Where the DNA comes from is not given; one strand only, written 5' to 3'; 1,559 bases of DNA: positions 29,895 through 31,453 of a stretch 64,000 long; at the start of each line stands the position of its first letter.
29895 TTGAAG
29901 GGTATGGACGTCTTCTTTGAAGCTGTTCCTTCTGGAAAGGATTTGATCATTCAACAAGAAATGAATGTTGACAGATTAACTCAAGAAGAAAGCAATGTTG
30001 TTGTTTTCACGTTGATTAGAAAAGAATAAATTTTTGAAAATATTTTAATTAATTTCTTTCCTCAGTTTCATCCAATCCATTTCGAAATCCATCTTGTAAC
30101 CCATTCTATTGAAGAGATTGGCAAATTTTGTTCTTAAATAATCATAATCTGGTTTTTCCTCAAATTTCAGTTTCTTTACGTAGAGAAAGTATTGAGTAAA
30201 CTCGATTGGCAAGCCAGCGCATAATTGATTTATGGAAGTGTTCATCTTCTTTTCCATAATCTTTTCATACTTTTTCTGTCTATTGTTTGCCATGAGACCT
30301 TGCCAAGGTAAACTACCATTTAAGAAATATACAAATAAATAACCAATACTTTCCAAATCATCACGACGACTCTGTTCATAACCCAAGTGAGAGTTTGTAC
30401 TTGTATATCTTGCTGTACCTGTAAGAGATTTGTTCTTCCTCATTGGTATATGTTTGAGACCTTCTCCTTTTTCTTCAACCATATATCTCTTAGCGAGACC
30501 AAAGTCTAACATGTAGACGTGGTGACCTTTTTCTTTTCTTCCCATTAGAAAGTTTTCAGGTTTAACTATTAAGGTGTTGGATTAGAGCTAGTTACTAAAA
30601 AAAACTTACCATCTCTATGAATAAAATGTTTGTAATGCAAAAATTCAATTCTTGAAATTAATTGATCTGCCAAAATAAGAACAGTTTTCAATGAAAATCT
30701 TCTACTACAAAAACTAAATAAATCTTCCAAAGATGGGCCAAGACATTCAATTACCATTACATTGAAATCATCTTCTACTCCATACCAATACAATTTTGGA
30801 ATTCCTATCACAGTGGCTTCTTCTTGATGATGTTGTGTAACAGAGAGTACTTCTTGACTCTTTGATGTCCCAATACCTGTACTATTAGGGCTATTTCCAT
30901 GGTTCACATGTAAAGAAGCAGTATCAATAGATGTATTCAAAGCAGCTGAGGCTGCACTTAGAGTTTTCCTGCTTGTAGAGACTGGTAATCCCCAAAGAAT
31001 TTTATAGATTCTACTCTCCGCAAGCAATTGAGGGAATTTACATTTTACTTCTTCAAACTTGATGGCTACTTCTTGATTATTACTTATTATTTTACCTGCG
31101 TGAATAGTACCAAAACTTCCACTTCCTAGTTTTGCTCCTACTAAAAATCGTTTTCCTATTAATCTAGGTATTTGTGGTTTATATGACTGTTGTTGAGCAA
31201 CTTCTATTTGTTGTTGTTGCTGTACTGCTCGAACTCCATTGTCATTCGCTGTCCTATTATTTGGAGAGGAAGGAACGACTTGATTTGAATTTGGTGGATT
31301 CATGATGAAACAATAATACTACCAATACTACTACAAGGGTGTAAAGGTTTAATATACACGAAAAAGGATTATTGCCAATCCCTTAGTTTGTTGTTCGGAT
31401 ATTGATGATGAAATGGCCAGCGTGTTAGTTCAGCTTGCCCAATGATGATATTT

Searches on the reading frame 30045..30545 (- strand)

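Call 67: search_protein_families(library=pfam, proteins=[window:30045-30545:-], max_evalue=1)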
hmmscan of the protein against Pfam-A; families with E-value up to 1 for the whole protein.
window:30045-30545:- (166 aa): 2 families
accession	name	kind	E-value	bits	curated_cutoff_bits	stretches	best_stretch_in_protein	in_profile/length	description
PF00069.31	Pkinase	-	0.0003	20.7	31.7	1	8-99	136-212/263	Protein kinase domain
PF17667.7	Pkinase_fungal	-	0.12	11.5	24.1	1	5-73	326-385/387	Fungal protein kinase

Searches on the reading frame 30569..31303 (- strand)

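Call 67: search_protein_families(library=pfam, proteins=[window:30569-31303:-], max_evalue=1)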
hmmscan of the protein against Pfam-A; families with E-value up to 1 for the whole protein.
window:30569-31303:- (244 aa): 5 families
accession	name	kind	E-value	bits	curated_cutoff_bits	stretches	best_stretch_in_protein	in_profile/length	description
PF00069.31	Pkinase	-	5.1e-07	29.8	31.7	2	170-233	62-125/263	Protein kinase domain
PF07714.23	PK_Tyr_Ser-Thr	-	2.3e-06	27.6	23.1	2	56-85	4-37/258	Protein tyrosine and serine/threonine kinase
PF02844.21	GARS_N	-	0.027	15.7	29.5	1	128-191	25-93/100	Phosphoribosylglycinamide synthetase, N domain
PF03109.22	ABC1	-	0.16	11.6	22.9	1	59-84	38-62/244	ABC1 atypical kinase-like domain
PF24058.1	DUF7359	-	0.17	12.1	27.5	1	123-174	50-101/123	Domain of unknown function (DUF7359)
